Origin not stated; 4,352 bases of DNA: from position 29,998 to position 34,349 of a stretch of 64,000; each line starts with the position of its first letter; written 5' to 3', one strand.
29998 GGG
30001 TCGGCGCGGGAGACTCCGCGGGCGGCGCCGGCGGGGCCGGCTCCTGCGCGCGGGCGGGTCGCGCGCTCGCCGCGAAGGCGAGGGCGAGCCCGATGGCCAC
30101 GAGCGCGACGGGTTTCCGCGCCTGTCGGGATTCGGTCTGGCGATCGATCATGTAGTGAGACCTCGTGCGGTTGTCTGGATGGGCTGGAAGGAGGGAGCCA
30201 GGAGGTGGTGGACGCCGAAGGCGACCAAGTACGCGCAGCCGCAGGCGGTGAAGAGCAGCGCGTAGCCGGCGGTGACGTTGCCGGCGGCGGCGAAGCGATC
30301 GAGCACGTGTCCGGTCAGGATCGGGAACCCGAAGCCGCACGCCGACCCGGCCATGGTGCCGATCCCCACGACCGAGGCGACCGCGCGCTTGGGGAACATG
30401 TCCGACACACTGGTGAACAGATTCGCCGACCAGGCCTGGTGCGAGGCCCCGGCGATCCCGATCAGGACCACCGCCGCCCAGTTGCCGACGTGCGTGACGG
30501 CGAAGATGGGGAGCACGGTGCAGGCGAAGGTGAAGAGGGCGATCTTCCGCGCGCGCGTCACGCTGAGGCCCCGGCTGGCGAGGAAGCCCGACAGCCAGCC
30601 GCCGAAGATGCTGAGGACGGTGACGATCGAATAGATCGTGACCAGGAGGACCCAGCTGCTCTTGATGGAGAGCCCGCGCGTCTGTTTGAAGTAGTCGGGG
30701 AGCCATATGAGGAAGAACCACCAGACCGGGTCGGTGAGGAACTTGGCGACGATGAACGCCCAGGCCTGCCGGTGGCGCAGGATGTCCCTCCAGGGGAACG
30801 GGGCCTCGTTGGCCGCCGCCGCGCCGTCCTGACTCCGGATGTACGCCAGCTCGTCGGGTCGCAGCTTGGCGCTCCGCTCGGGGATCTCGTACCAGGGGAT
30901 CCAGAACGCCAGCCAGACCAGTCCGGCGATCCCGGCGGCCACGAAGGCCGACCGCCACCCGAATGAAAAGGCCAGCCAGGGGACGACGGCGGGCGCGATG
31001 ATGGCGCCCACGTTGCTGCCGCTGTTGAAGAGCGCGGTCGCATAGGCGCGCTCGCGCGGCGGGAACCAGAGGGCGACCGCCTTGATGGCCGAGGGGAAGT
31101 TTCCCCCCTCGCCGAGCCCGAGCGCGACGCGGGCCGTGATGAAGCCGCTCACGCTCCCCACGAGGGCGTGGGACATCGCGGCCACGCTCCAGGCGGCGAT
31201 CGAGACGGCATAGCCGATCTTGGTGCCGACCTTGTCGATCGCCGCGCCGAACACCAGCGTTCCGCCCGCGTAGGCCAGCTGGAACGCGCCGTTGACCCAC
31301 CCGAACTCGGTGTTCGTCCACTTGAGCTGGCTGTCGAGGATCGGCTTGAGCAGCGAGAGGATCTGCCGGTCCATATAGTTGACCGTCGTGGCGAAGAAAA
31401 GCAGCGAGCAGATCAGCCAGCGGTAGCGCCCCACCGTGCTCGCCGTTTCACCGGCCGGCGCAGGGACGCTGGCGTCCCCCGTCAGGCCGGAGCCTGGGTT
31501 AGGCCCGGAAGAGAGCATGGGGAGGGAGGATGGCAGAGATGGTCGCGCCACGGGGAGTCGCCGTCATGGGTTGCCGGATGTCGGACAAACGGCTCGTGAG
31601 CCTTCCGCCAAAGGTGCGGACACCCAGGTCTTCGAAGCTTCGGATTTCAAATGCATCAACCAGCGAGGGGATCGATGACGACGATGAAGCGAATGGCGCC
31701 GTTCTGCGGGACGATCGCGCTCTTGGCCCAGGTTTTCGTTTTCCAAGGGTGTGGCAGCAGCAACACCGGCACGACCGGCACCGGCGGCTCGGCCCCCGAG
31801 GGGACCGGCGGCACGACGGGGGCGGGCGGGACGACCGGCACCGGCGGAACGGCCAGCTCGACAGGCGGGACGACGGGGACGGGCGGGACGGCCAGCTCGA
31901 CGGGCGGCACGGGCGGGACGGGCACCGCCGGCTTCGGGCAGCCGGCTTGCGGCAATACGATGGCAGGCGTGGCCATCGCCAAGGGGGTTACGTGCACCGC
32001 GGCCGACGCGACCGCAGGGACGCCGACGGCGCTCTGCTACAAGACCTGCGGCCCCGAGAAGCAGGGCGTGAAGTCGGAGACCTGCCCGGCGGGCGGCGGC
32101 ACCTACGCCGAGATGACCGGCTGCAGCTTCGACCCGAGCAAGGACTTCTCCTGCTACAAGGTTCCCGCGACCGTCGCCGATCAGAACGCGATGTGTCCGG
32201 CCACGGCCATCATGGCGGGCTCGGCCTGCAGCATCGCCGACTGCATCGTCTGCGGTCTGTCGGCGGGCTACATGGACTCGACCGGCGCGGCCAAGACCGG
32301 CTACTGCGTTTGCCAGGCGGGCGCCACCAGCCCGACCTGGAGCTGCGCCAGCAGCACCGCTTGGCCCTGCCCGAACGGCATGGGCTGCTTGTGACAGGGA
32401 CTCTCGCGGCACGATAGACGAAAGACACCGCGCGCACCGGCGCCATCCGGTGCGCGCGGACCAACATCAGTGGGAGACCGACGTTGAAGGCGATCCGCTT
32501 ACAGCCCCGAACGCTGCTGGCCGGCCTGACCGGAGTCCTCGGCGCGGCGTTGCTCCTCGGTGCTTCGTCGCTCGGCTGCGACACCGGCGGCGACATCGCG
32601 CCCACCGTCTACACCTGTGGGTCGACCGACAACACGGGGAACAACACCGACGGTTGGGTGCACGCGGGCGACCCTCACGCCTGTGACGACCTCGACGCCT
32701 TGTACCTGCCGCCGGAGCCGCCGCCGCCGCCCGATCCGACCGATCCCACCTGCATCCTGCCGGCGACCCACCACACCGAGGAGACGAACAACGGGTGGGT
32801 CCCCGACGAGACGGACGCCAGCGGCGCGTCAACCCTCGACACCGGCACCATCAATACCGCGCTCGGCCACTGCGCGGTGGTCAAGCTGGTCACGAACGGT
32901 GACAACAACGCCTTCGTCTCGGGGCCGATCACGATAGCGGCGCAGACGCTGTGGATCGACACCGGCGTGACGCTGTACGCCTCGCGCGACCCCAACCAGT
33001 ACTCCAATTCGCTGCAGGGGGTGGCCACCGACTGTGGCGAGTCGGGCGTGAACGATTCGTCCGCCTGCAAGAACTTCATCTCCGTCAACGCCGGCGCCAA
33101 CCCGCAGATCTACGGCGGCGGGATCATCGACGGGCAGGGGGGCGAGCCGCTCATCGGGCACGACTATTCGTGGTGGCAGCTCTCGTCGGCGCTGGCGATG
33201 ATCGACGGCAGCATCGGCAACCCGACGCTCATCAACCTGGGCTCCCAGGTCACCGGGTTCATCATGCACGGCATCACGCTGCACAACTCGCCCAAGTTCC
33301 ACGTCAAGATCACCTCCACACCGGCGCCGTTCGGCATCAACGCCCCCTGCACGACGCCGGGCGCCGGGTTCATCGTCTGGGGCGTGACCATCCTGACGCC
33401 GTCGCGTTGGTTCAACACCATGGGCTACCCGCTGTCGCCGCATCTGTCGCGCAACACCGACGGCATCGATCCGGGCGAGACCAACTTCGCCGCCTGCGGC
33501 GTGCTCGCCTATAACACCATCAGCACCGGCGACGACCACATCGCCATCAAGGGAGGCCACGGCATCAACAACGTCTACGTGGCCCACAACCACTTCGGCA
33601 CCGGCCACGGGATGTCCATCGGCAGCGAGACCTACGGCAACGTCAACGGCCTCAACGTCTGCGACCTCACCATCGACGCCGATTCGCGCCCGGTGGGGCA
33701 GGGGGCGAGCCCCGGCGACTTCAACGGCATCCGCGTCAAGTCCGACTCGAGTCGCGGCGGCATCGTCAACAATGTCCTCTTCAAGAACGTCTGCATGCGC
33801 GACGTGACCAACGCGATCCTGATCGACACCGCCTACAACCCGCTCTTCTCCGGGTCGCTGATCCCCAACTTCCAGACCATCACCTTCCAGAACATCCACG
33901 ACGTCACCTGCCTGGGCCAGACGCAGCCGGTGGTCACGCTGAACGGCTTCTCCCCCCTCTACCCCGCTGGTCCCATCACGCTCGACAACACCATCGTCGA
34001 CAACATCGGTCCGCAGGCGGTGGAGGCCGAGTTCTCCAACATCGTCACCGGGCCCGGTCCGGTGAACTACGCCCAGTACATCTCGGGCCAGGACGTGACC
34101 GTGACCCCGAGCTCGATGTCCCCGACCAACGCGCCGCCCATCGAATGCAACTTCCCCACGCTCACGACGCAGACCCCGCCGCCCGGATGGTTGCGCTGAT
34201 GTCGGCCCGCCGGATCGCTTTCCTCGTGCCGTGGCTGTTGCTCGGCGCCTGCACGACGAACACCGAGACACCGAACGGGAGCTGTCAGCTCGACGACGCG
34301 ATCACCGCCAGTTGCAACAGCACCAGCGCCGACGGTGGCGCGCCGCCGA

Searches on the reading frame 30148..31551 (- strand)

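Call 37: search_protein_families(library=pfam, proteins=[window:30148-31551:-], max_evalue=0.001)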
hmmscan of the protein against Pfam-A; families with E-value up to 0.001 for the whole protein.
window:30148-31551:- (467 aa): 1 family
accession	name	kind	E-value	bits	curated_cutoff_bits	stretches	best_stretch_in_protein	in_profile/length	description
PF07690.21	MFS_1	-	2.4e-57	194.8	33.4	1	51-408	1-345/347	Major Facilitator Superfamily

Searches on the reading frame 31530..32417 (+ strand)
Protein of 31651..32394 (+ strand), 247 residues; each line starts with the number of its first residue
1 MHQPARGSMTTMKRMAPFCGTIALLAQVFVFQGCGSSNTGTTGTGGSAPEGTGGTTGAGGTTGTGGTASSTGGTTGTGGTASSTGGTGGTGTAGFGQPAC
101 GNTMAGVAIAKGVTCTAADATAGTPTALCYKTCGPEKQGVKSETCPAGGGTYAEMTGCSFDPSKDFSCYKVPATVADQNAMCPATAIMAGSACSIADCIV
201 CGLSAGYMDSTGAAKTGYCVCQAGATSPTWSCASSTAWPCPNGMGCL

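Call 62: search_protein_families(library=pfam, proteins=[window:31651-32394:+, window:31530-32417:+], max_evalue=0.01)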
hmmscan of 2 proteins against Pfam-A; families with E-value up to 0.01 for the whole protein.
window:31651-32394:+ (247 aa): 0 families

window:31530-32417:+ (295 aa): 0 families

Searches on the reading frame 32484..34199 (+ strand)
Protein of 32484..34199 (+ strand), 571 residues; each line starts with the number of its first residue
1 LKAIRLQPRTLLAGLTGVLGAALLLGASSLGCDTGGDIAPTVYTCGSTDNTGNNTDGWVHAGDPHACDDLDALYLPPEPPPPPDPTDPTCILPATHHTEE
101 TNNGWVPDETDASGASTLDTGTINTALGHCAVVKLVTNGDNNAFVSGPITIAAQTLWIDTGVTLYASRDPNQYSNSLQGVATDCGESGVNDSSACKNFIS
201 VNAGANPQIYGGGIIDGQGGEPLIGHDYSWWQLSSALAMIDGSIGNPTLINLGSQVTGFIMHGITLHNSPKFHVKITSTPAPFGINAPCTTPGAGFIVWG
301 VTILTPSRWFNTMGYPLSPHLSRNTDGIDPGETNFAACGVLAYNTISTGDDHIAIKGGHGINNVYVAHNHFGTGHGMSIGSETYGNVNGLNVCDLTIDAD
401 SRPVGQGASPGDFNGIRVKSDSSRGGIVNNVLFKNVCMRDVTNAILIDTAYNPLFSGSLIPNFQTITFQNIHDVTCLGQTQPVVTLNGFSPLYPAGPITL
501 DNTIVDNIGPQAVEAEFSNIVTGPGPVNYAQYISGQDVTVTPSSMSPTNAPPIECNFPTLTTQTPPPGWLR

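Call 37: search_protein_families(library=pfam, proteins=[window:32484-34199:+], max_evalue=0.001)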
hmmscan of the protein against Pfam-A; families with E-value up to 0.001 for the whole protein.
window:32484-34199:+ (571 aa): 1 family
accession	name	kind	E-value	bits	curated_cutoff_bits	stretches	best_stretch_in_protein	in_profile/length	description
PF00295.23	Glyco_hydro_28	-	6.2e-36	124.5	22.9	1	189-488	43-290/324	Glycosyl hydrolases family 28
